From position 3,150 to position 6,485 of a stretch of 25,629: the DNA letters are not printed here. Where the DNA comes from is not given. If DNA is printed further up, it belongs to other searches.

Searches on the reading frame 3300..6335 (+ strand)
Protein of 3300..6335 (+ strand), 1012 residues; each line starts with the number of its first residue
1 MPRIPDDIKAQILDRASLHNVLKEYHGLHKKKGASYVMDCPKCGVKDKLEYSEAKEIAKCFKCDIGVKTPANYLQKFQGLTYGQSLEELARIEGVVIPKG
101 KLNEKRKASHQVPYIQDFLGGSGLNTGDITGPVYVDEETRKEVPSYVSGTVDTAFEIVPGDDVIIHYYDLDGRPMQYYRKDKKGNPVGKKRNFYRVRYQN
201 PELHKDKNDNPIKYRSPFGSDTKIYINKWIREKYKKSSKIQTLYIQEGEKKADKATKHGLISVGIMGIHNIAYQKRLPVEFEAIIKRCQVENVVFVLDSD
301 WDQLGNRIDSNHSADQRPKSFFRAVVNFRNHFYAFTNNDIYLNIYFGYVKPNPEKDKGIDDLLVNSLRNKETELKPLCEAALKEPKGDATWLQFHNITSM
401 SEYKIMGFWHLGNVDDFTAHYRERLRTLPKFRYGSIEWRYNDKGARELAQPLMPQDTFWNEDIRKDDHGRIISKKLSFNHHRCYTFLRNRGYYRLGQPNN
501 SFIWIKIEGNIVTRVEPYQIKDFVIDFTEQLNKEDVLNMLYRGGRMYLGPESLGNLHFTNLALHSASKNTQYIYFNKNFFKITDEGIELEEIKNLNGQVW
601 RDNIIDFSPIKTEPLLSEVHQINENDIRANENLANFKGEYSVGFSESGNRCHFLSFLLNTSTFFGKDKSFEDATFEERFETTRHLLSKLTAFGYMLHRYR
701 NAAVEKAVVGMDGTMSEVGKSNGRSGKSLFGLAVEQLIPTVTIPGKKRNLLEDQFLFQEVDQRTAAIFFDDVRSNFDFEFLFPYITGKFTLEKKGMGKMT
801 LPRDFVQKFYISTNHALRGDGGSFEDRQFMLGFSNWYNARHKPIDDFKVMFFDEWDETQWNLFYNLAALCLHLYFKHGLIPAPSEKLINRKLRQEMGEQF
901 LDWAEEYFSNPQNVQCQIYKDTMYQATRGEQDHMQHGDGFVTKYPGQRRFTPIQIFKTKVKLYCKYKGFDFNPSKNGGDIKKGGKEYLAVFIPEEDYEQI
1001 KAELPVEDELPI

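Call 7: search_protein_families(library=pfam, proteins=[window:3300-6335:+], max_evalue=0.1)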
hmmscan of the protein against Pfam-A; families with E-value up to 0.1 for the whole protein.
window:3300-6335:+ (1012 aa): 2 families
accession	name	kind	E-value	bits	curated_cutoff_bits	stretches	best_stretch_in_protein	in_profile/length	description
PF01807.25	Zn_ribbon_DnaG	-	2e-06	27.9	24.9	1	7-98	4-94/98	CHC2 zinc finger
PF12965.13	DUF3854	-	1.5e-05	25.3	23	1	242-366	12-126/130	Domain of unknown function (DUF3854)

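Call 8: search_protein_families(library=phrogs, proteins=[window:3300-6335:+], max_evalue=0.1)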
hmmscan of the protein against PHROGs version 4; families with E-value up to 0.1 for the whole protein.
window:3300-6335:+ (1012 aa): 3 families
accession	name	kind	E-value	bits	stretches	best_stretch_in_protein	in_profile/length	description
phrog_28855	-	unknown function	1.7e-43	150.1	2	686-921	499-732/804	-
phrog_510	-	DNA, RNA and nucleotide metabolism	3.6e-10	40.2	1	4-104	12-112/667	DNA primase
phrog_6444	-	DNA, RNA and nucleotide metabolism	2.9e-07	30.7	1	3-107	4-107/577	DNA primase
